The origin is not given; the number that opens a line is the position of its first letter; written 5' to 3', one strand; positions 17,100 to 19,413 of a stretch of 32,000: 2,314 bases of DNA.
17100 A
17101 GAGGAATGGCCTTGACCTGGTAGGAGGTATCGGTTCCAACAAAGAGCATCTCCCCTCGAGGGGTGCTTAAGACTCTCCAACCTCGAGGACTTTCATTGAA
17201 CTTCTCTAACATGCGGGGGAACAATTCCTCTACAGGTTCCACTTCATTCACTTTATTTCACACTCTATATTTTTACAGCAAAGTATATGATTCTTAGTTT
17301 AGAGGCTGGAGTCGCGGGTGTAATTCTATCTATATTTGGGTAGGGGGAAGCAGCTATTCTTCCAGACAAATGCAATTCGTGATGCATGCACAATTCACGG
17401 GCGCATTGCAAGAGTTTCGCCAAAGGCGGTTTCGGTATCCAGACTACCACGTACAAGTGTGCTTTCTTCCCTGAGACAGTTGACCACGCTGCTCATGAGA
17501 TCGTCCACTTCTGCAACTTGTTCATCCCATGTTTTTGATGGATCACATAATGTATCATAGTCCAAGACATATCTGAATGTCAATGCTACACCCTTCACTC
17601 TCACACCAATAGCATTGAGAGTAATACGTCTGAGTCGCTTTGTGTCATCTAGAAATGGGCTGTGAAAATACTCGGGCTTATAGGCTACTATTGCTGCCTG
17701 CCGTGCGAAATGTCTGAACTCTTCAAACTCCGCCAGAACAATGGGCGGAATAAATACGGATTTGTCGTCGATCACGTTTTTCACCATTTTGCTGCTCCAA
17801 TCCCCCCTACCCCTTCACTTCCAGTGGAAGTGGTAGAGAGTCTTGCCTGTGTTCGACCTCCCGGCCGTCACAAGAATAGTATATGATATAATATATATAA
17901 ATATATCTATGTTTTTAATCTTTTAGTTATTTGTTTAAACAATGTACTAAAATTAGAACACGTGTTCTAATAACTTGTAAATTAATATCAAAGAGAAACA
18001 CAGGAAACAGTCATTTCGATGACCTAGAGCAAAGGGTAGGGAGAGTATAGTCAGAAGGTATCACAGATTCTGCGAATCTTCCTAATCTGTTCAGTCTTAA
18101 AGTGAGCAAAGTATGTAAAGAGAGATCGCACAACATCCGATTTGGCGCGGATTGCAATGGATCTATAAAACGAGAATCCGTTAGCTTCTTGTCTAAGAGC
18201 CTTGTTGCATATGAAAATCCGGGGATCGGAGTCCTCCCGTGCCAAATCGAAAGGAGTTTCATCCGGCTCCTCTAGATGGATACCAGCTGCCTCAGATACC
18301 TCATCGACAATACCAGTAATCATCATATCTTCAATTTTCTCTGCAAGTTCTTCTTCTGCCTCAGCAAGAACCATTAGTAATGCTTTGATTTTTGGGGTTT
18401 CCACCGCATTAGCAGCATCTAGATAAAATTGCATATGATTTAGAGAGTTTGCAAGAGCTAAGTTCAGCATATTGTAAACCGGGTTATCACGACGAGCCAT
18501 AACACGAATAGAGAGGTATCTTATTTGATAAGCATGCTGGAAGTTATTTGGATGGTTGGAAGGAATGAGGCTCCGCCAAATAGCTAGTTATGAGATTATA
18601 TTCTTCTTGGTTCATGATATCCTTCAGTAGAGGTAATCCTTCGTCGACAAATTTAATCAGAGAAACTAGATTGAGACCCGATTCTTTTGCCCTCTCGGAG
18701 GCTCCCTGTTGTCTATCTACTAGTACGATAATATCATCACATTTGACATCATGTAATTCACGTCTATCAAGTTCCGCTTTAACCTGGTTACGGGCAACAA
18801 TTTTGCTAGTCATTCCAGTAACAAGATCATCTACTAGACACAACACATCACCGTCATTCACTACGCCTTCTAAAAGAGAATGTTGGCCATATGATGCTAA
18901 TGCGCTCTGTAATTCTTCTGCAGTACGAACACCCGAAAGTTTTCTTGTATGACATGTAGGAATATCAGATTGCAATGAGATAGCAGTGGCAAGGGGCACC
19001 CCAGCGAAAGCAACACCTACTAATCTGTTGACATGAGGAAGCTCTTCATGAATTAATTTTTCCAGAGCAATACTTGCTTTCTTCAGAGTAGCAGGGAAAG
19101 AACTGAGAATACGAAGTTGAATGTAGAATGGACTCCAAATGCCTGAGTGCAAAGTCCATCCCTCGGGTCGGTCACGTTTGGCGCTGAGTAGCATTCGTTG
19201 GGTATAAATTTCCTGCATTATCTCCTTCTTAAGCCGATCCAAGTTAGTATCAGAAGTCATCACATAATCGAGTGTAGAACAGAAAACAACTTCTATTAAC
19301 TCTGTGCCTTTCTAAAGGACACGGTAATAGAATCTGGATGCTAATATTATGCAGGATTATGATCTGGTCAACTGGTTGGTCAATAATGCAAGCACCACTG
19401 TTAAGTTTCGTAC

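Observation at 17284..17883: Orphan ORF enclosed by nested complementary UTR arms with a competing hairpin over the RBS: candidate long-range RNA switch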

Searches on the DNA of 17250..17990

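Call 63: search_rna_families(source=window, start=17250, end=17990, threshold=evalue, max_evalue=10)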
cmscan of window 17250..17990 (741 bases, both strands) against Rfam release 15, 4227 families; matches with E-value up to 10: 5.
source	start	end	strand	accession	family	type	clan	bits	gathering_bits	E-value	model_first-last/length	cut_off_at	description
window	17925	17990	+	RF01241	SNORA81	Gene; snRNA; snoRNA; HACA-box;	-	14.9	45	4.2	1-85/179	3'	Small nucleolar RNA SNORA81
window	17470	17605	-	RF00573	SNORD67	Gene; snRNA; snoRNA; CD-box;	-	14.6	35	3.8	1-111/111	no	Small nucleolar RNA SNORD67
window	17809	17840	-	RF01014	mir-1306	Gene; miRNA;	-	14.6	70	4.7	1-72/72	no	mir-1306 microRNA precursor family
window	17816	17949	-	RF01669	P14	Gene; sRNA;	-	14.1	45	4.8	1-146/146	no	Pseudomonas sRNA P14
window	17727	17756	-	RF02677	NsiR4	Gene; sRNA;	-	13.2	40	4.6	34-65/65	no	Nitrogen stress-induced RNA 4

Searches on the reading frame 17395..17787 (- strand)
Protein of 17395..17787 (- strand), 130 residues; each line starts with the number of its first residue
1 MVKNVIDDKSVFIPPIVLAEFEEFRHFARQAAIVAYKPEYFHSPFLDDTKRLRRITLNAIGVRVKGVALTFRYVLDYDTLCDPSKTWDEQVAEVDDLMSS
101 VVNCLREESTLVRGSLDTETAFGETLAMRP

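Call 5: search_protein_families(library=pfam, proteins=[window:17395-17787:-], max_evalue=0.01)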
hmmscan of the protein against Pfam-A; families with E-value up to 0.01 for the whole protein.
window:17395-17787:- (130 aa): 0 families

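Call 43: search_protein_families(library=ncbifam, proteins=[window:17395-17787:-], max_evalue=0.01)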
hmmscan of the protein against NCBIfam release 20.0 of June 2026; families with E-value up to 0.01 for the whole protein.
window:17395-17787:- (130 aa): 0 families

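Call 68: find_related_loci(query=window:17395-17787:-, collection=genome_contigs, flank=1200)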
Query window:17395-17787:- (130 aa) in genome_contigs; peptide patterns used: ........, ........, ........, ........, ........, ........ (x = any residue, [..] = any of these).
83 stretches matched a pattern; 1 encode a relative of the query (tblastn E <= 1e-3); 1 distinct loci.
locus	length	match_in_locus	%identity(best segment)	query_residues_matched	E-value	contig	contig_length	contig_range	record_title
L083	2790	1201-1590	95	1-130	2e-84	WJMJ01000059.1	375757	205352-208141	MAG: Promethearchaeota archaeon isolate RBin_111 k141_1464291, whole genome shotgun sequence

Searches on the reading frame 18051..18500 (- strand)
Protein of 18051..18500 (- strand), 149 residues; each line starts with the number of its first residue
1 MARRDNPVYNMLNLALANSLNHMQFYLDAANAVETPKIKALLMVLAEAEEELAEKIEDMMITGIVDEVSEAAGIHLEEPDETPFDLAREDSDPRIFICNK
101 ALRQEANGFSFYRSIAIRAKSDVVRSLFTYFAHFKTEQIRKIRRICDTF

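Call 5: search_protein_families(library=pfam, proteins=[window:18051-18500:-], max_evalue=0.01)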
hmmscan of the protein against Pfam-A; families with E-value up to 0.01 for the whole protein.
window:18051-18500:- (149 aa): 2 families
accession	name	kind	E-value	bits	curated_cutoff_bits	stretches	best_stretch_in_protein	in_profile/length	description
PF09537.16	DUF2383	-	0.00014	22.4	30.8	0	10-60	4-54/111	Domain of unknown function (DUF2383)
PF02915.23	Rubrerythrin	-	0.00057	20.7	22.8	0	99-132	4-39/137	Rubrerythrin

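Call 43: search_protein_families(library=ncbifam, proteins=[window:18051-18500:-], max_evalue=0.01)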
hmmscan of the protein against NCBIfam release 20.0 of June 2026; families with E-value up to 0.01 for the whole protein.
window:18051-18500:- (149 aa): 1 family
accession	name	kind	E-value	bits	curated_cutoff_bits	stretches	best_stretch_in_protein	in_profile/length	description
NF045676.1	FeExpMbfA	equivalog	0.00037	20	450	0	18-68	106-156/318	iron exporter MbfA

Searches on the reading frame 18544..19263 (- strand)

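Call 5: search_protein_families(library=pfam, proteins=[window:18544-19263:-], max_evalue=0.01)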
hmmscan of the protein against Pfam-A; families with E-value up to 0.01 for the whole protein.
window:18544-19263:- (239 aa): 0 families

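Call 43: search_protein_families(library=ncbifam, proteins=[window:18544-19263:-], max_evalue=0.01)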
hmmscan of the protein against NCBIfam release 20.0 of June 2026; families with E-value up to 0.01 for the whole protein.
window:18544-19263:- (239 aa): 10 families
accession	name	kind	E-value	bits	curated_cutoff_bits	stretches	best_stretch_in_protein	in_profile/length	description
TIGR00336.1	pyrE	equivalog_domain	9.5e-19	67.8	106.8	1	36-205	14-170/173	orotate phosphoribosyltransferase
NF010382.0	PRK13809.1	equivalog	1.4e-14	53.9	208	1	36-204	28-177/210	orotate phosphoribosyltransferase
NF004034.0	PRK05500.1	equivalog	3.7e-12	45.6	656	1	39-223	308-472/478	bifunctional orotidine-5'-phosphate decarboxylase/orotate phosphoribosyltransferase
NF040646.1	HPT_Archaea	equivalog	2.6e-11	43.5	200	1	67-204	46-173/184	hypoxanthine/guanine phosphoribosyltransferase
NF002635.0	PRK02304.1-4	subfamily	3.2e-11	43.1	146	1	72-205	49-174/188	adenine phosphoribosyltransferase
NF001729.0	PRK00455.1-3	equivalog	4.5e-11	42.5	245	1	32-235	30-219/231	orotate phosphoribosyltransferase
NF002620.0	PRK02277.1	subfamily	1.7e-06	27.8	115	1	46-156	55-160/201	orotate phosphoribosyltransferase-like protein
TIGR01367.1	pyrE_Therm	equivalog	4.3e-05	23.2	150.25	1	37-204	18-161/187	orotate phosphoribosyltransferase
NF009211.0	PRK12560.1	equivalog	0.00013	21.8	188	1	42-205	21-176/187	adenine phosphoribosyltransferase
NF045507.1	transregGfcR_Halo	equivalog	0.0019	17.7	300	1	59-205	78-209/215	transcriptional regulator GfcR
